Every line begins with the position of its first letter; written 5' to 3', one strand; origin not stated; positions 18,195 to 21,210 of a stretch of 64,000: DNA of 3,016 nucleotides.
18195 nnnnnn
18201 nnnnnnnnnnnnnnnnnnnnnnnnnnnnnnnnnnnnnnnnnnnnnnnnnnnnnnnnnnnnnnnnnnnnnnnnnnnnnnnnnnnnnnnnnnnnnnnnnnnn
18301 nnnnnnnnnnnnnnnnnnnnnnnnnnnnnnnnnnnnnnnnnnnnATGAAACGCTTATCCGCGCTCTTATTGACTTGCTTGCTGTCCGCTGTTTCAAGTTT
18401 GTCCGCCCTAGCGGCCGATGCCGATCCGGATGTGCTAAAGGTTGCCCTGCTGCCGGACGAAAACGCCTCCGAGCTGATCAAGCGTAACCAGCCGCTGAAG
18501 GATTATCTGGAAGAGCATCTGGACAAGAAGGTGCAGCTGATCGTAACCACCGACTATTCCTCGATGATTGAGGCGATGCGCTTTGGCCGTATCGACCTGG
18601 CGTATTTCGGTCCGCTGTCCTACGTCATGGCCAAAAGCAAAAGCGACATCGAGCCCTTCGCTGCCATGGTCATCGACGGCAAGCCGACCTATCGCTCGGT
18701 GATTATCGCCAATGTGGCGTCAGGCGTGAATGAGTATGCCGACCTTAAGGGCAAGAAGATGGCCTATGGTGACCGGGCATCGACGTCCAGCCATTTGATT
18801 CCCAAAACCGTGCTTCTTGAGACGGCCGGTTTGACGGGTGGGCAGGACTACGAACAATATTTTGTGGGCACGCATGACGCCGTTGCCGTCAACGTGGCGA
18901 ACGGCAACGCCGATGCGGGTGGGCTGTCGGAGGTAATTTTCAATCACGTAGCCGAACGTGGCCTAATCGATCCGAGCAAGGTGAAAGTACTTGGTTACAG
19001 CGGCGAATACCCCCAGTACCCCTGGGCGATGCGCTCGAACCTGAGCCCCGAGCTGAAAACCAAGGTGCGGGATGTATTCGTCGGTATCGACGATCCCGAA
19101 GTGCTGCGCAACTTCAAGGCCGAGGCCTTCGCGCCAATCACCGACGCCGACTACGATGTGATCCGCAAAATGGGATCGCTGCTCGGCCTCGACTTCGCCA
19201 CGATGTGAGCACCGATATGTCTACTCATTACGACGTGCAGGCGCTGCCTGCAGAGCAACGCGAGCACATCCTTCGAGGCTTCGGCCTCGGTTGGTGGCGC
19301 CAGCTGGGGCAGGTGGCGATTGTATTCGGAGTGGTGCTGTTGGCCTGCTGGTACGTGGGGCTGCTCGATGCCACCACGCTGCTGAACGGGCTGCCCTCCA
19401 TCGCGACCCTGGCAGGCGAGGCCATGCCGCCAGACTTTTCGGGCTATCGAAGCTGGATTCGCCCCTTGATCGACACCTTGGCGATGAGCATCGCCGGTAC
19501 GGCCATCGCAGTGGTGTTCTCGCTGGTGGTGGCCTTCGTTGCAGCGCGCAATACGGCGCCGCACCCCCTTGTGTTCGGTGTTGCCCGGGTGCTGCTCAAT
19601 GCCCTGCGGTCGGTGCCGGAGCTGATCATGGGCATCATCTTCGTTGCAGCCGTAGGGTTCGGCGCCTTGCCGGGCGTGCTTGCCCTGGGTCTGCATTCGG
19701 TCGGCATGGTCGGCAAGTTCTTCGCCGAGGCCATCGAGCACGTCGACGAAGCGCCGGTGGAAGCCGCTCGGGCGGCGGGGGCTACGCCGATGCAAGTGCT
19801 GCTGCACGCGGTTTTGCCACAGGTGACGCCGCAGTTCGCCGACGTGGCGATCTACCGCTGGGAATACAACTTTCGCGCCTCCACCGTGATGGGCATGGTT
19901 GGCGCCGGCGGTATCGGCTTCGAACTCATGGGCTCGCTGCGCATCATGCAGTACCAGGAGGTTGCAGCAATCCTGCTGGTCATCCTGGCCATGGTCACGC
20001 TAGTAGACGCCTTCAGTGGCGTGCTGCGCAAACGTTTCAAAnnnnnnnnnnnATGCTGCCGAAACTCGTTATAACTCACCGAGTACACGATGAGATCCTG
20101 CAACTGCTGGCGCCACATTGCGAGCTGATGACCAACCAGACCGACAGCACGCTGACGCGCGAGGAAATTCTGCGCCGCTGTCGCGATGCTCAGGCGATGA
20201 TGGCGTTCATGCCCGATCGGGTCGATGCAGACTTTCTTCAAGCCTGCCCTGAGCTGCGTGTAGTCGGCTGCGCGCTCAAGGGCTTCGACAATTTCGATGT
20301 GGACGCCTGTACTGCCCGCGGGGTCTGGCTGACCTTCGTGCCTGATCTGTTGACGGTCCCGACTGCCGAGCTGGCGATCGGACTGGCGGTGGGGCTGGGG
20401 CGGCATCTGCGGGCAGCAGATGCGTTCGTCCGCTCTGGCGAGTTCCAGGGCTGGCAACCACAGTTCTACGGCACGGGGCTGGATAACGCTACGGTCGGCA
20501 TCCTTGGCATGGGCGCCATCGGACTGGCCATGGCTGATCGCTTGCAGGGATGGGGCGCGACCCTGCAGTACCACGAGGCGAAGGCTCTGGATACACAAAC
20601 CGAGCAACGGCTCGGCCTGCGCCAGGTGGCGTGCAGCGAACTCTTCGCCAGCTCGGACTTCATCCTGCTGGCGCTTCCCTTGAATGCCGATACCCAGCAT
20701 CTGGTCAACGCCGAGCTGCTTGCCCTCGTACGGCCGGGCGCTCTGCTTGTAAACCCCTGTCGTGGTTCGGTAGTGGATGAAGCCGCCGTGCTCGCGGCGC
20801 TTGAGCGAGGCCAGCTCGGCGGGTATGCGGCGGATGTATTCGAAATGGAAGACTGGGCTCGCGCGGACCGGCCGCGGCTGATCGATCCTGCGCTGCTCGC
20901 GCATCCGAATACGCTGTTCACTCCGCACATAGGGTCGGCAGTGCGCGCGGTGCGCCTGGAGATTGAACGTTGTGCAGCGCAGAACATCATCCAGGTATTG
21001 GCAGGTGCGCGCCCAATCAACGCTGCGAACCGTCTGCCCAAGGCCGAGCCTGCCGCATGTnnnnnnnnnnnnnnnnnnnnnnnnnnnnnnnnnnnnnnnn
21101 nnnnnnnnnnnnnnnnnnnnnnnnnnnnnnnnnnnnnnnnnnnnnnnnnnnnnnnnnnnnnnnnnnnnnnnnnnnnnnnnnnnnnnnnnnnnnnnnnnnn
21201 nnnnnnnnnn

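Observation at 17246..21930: High-GC ptxABCDE phosphite-oxidation operon (PtxD essentially P. stutzeri-type) embedded in the plasmid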

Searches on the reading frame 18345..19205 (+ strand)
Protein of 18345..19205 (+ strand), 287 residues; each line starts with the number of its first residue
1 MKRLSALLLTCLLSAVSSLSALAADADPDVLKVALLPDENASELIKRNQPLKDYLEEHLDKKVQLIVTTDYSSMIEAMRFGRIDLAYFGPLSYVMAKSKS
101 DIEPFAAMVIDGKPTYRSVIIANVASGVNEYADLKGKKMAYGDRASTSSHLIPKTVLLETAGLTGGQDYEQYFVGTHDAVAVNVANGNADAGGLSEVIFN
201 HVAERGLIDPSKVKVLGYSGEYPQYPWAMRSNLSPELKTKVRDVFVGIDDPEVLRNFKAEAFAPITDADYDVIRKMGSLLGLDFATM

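Call 6: search_protein_families(library=ncbifam, proteins=[window:18345-19205:+])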
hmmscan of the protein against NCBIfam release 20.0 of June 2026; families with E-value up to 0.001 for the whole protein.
window:18345-19205:+ (287 aa): 8 families
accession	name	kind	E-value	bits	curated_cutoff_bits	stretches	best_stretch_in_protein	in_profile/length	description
TIGR01098.1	3A0109s03R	subfamily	3e-86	289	112.05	1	1-247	1-252/253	phosphate/phosphite/phosphonate ABC transporter substrate-binding protein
TIGR03431.1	PhnD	equivalog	1e-57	195.7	261.1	1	8-277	6-283/288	phosphonate ABC transporter substrate-binding protein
TIGR04553.1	ABC_peri_selen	hypoth_equivalog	3.8e-49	167.4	250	1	30-282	1-264/266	putative selenate ABC transporter substrate-binding protein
NF049985.1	SBP_like_Rv1680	exception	3e-12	46.8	400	1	50-165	20-133/268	Rv1680 family SBP-like protein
TIGR01728.1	SsuA_fam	subfamily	1.2e-10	41.1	163.5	1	52-194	20-156/290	aliphatic sulfonate ABC transporter substrate-binding protein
NF008588.0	PRK11553.1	subfamily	5.6e-09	35.4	299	1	5-193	5-181/319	aliphatic sulfonate ABC transporter substrate-binding protein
NF040750.1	tetrathio_HK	equivalog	4.2e-05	22.2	750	1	46-216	22-197/555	tetrathionate respiration histidine kinase TtrS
TIGR02122.1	TRAP_TAXI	subfamily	5.1e-05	22.3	84.35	1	118-177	124-180/320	TAXI family TRAP transporter solute-binding subunit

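Call 28: search_solved_structures(query=window:18345-19205:+, show_alignments=1, max_evalue=1e-20)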
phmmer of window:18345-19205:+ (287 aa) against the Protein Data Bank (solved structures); distinct sequences matched with E-value up to 1e-20: 8.
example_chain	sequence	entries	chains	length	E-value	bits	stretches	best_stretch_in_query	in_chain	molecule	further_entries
5o2j_A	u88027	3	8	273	6.7e-171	570.1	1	24-287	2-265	Probable phosphite transport system-binding protein PtxB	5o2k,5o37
5lv1_A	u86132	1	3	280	4.9e-93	314.9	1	24-285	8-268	PtxB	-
5jvb_A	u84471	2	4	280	9.8e-93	313.9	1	25-285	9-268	Phosphonate ABC transporter, periplasmic phosphonate-binding protein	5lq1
7s6g_A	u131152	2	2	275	5.6e-30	108.1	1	31-281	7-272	Phosphonate ABC type transporter/ substrate binding component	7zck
9lf9_A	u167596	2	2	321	6.2e-28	101.4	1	26-282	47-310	Phosphonate ABC transporter, periplasmic phosphonate-binding protein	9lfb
6ght_A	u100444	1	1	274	5.7e-23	85.1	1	40-281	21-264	Probable phosphite transport system-binding protein HtxB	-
6ghq_A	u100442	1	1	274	5.7e-23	85.1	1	40-281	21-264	Probable phosphite transport system-binding protein HtxB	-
5me4_A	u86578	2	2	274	7.9e-23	84.7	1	40-281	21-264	Probable phosphite transport system-binding protein HtxB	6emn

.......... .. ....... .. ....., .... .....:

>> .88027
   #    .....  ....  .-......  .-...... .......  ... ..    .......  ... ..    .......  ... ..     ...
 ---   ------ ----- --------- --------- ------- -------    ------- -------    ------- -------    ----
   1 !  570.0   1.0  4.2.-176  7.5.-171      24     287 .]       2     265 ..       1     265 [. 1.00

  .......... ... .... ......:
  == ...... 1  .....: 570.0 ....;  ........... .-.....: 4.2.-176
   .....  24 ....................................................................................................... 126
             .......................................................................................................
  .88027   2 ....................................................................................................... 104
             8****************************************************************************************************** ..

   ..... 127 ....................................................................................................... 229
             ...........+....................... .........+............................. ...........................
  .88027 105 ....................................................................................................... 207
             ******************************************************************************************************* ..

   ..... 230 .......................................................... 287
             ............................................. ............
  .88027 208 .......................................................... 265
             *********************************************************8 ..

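Call 58: search_protein_families(library=pfam, proteins=[window:18345-19205:+])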
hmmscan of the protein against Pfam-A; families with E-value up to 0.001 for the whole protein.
window:18345-19205:+ (287 aa): 3 families
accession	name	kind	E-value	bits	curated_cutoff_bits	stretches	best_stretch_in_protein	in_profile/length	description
PF12974.12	Phosphonate-bd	-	2.4e-74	250.2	27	1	34-270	2-242/242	ABC transporter, phosphonate, periplasmic substrate-binding protein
PF16868.10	NMT1_3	-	0.00038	20.6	27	0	120-194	95-166/289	NMT1-like family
PF09084.16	NMT1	-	0.00067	20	20.5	0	62-192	22-144/216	NMT1/THI5 like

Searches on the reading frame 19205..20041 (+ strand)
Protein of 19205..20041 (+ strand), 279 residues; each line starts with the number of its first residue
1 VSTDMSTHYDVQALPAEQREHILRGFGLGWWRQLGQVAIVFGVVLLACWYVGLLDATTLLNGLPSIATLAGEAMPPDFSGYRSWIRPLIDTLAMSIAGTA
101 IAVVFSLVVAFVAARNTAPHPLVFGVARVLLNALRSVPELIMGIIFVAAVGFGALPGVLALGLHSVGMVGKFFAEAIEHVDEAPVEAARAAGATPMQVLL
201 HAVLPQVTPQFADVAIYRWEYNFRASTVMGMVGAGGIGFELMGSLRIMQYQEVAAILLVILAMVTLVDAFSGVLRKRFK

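Call 6: search_protein_families(library=ncbifam, proteins=[window:19205-20041:+])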
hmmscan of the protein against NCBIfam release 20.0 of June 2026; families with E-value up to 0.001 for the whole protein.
window:19205-20041:+ (279 aa): 8 families
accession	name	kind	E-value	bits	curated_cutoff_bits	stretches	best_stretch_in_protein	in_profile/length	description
TIGR01097.1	PhnE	equivalog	5.1e-88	294.8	216.7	1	37-278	11-251/252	phosphonate ABC transporter, permease protein PhnE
TIGR03416.1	ABC_choXWV_perm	equivalog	2.6e-09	36.9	363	1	86-264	86-262/267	choline ABC transporter permease subunit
TIGR03003.1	ectoine_ehuD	equivalog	6.6e-09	36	205.2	1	85-211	14-143/212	ectoine/hydroxyectoine ABC transporter permease subunit EhuD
NF008049.0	PRK10782.1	subfamily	1.9e-07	31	212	1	88-267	13-202/217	methionine ABC transporter permease MetI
NF011691.0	PRK15111.1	equivalog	1.5e-06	28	379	1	92-211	99-216/296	putrescine export ABC transporter permease SapC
NF008196.0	PRK10952.1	equivalog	4.8e-06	25.6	439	1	91-264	149-320/356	glycine betaine/L-proline ABC transporter permease ProW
TIGR00974.1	3a0107s02c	equivalog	1.2e-05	24.6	193.45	1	39-206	7-181/272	phosphate ABC transporter permease PstA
NF011680.0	PRK15100.1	equivalog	0.00012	22.1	300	1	91-208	22-142/222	cystine ABC transporter permease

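Call 58: search_protein_families(library=pfam, proteins=[window:19205-20041:+])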
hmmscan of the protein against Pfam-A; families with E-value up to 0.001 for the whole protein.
window:19205-20041:+ (279 aa): 1 family
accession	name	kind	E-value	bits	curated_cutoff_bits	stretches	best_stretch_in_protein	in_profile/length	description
PF00528.27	BPD_transp_1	-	4.7e-22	79.1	26.4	1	107-278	2-182/184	Binding-protein-dependent transport system inner membrane component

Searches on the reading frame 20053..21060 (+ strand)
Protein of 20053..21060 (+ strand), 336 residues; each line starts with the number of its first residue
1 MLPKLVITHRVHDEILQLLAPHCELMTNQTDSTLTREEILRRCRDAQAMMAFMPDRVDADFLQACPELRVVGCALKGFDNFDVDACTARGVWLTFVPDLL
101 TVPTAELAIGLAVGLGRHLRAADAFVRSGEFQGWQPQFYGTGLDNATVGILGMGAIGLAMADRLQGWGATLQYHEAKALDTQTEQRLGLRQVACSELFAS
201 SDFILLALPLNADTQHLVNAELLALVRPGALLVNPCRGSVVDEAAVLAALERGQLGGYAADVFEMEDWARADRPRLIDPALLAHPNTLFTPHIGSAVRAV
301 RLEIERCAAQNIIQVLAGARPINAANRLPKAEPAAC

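Call 5: search_solved_structures(query=window:20053-21060:+, show_alignments=1)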
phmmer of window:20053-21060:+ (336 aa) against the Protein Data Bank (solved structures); distinct sequences matched with E-value up to 0.001: 164 (the best 60 are shown).
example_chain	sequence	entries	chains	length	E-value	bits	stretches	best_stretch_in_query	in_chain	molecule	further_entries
9pr0_A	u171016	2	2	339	4e-216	719.5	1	1-335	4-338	Phosphonate dehydrogenase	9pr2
9pu6_A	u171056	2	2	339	2.9e-215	716.6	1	1-335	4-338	Phosphonate dehydrogenase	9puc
4ebf_A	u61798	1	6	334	2.8e-214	713.4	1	1-333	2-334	Thermostable phosphite dehydrogenase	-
4e5n_A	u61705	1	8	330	1.1e-213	711.4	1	1-330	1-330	Thermostable phosphite dehydrogenase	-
4e5p_A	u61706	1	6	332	5.6e-213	709.1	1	1-331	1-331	Thermostable phosphite dehydrogenase A176R variant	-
4e5k_A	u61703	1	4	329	7.7e-213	708.7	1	1-329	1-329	Phosphite dehydrogenase (thermostable variant)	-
4nu6_A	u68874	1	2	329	1.7e-212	707.6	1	1-329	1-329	Phosphonate dehydrogenase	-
9prv_A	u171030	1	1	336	4.5e-212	706.2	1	1-335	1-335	Phosphonate dehydrogenase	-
9pu9_A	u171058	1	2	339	6.6e-212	705.6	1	1-335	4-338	Phosphonate dehydrogenase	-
4e5m_A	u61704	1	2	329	2.3e-211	703.8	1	1-329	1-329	Thermostable phosphite dehydrogenase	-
4nu5_A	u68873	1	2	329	5.1e-211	702.7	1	1-329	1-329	Phosphonate dehydrogenase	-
6ih6_A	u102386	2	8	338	1.4e-118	398.9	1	1-327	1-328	Phosphite dehydrogenase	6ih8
6ih2_A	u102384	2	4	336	1.9e-118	398.5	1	1-327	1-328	Phosphite dehydrogenase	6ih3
6ih4_A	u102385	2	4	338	6.4e-118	396.8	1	1-327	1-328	Phosphite dehydrogenase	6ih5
6bii_A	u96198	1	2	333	1.3e-60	208.4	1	1-327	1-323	Glyoxylate reductase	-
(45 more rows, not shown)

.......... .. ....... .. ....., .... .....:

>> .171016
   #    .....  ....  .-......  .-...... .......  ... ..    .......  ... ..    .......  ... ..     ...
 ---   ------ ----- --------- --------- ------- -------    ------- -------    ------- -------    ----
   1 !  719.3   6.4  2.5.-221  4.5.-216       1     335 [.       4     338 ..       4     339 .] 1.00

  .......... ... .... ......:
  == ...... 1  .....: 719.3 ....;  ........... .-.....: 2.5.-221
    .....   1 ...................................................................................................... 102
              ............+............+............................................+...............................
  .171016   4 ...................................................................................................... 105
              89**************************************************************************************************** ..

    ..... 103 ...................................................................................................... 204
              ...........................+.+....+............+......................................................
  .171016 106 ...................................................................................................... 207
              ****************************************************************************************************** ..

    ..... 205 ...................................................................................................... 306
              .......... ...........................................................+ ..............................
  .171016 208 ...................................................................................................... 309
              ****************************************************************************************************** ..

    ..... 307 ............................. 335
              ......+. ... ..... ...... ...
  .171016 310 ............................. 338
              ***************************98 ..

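Call 6: search_protein_families(library=ncbifam, proteins=[window:20053-21060:+])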
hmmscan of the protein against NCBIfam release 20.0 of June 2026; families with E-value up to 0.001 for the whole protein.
window:20053-21060:+ (336 aa): 21 families
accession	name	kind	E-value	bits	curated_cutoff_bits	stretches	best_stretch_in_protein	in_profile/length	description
NF009714.1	PRK13243.1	equivalog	1.6e-66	224.9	455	1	1-327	1-324/332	glyoxylate reductase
NF011938.0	PRK15409.1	equivalog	8.8e-57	192.6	492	1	1-324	1-317/324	glyoxylate/hydroxypyruvate reductase GhrB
TIGR01327.1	PGDH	equivalog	1.2e-54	186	454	1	5-326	2-311/525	phosphoglycerate dehydrogenase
NF005069.0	PRK06487.1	equivalog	5e-37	127.6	448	1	32-319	35-314/320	2-hydroxyacid dehydrogenase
NF008759.0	PRK11790.1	equivalog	9.1e-32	110.2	404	1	5-326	14-327/410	phosphoglycerate dehydrogenase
NF005750.0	PRK07574.1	equivalog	1.9e-30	106.2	329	1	37-264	82-312/386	NAD-dependent formate dehydrogenase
NF006263.0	PRK08410.1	equivalog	2.8e-30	105.8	389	1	33-316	30-307/311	D-2-hydroxyacid dehydrogenase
NF041369.1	Dhydh_Halo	equivalog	5.3e-30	104.7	400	1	19-320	12-299/305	D-2-hydroxyacid dehydrogenase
NF005387.0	PRK06932.1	equivalog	2.9e-29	102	492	1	21-307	21-302/314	2-hydroxyacid dehydrogenase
NF000492.1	vanH_gen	exception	4e-27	95.1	540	1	118-292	113-287/312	D-lactate dehydrogenase VanH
NF006374.0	PRK08605.1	subfamily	2.7e-25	89.2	356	1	76-296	78-302/332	D-lactate dehydrogenase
NF009127.0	PRK12480.1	equivalog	3.6e-24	85.4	579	1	76-294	78-298/330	D-lactate dehydrogenase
NF000371.1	vanH_Agroup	exception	1.3e-22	80.5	700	1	119-294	119-294/322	VanH-A/VanH-Pt family D-lactate dehydrogenase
NF000004.1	vanH-D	exception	3.5e-22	79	550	1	119-267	120-262/323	D-lactate dehydrogenase VanH-D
NF000128.1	vanH-Sc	exception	6.6e-21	74.8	650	1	117-293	132-308/337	D-lactate dehydrogenase VanH-Sc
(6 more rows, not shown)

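Call 13: list_cluster_members(proteins=[window:20053-21060:+, window:17521-18345:+, window:18345-19205:+, window:19205-20041:+, window:21057-21923:+])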
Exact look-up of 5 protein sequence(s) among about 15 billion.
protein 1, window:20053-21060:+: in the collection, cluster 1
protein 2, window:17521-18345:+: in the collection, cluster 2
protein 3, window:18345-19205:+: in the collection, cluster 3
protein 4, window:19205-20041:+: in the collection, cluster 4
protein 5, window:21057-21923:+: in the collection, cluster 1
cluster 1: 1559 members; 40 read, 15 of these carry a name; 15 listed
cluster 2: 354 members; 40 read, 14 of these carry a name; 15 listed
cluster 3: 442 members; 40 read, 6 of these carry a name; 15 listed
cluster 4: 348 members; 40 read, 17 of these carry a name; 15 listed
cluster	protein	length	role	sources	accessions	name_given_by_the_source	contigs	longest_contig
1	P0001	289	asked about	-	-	TPA: LysR family transcriptional regulator [Pseudomonas aeruginosa] | DNA-binding transcriptional LysR family regulator | LysR family transcriptional regulator n=31 Tax=Gammaproteobacteria TaxID=1236 ...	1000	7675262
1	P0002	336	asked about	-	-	TPA: phosphonate dehydrogenase PtxD [Pseudomonas aeruginosa] | phosphonate dehydrogenase | Phosphite dehydrogenase n=27 Tax=Pseudomonadati TaxID=3379134 RepID=PTXD_STUST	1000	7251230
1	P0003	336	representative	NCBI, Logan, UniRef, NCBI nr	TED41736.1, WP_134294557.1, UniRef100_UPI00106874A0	phosphonate dehydrogenase PtxD [Pseudomonas aeruginosa] | phosphonate dehydrogenase PtxD n=1 Tax=Pseudomonas aeruginosa TaxID=287 ...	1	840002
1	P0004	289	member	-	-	TPA: LysR family transcriptional regulator [Pseudomonas aeruginosa] | Transcriptional regulator | LysR family transcriptional regulator n=7 Tax=Pseudomonadaceae TaxID=135621 ...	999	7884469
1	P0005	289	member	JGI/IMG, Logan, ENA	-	DNA-binding transcriptional LysR family regulator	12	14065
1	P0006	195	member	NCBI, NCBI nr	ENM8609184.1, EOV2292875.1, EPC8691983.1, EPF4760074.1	LysR substrate-binding domain-containing protein, partial [Klebsiella pneumoniae] | LysR family transcriptional regulator [Klebsiella pneumoniae]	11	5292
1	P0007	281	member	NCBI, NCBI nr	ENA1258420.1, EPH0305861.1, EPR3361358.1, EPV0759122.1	TPA: LysR family transcriptional regulator, partial [Pseudomonas aeruginosa] | LysR family transcriptional regulator [Pseudomonas aeruginosa]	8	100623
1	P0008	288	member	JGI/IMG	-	phosphonate dehydrogenase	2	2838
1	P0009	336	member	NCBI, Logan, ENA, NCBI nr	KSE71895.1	hydroxyacid dehydrogenase [Pseudomonas aeruginosa]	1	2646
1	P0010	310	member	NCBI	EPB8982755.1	phosphonate dehydrogenase PtxD, partial [Pseudomonas aeruginosa]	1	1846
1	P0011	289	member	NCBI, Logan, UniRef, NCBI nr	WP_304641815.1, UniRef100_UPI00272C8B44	LysR family transcriptional regulator [Pseudomonas sp.] | LysR family transcriptional regulator n=1 Tax=Pseudomonas sp. TaxID=306 ...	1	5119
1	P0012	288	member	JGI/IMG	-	DNA-binding transcriptional LysR family regulator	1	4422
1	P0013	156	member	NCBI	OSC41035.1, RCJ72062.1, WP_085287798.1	LysR substrate-binding domain-containing protein, partial [Klebsiella pneumoniae]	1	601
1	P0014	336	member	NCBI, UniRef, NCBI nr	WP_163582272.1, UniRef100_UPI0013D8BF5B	phosphonate dehydrogenase PtxD [Klebsiella pneumoniae] | phosphonate dehydrogenase PtxD n=1 Tax=Klebsiella pneumoniae TaxID=573 RepID=UPI0013D8BF5B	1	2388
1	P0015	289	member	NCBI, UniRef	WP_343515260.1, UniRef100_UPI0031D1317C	LysR family transcriptional regulator [Klebsiella quasipneumoniae] | LysR family transcriptional regulator n=1 Tax=Klebsiella quasipneumoniae TaxID=1463165 ...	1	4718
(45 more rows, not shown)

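Call 58: search_protein_families(library=pfam, proteins=[window:20053-21060:+])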
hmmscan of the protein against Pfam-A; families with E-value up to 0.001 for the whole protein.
window:20053-21060:+ (336 aa): 3 families
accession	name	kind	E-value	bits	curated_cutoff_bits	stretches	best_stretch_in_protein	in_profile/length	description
PF02826.25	2-Hacid_dh_C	-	4.6e-48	163.4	25.1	1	110-294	2-178/178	D-isomer specific 2-hydroxyacid dehydrogenase, NAD binding domain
PF00389.36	2-Hacid_dh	-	1.6e-24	86.5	24.6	1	6-326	2-134/134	D-isomer specific 2-hydroxyacid dehydrogenase, catalytic domain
PF03446.21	NAD_binding_2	-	1.5e-05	25.5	21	1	147-237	1-94/161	NAD binding domain of 6-phosphogluconate dehydrogenase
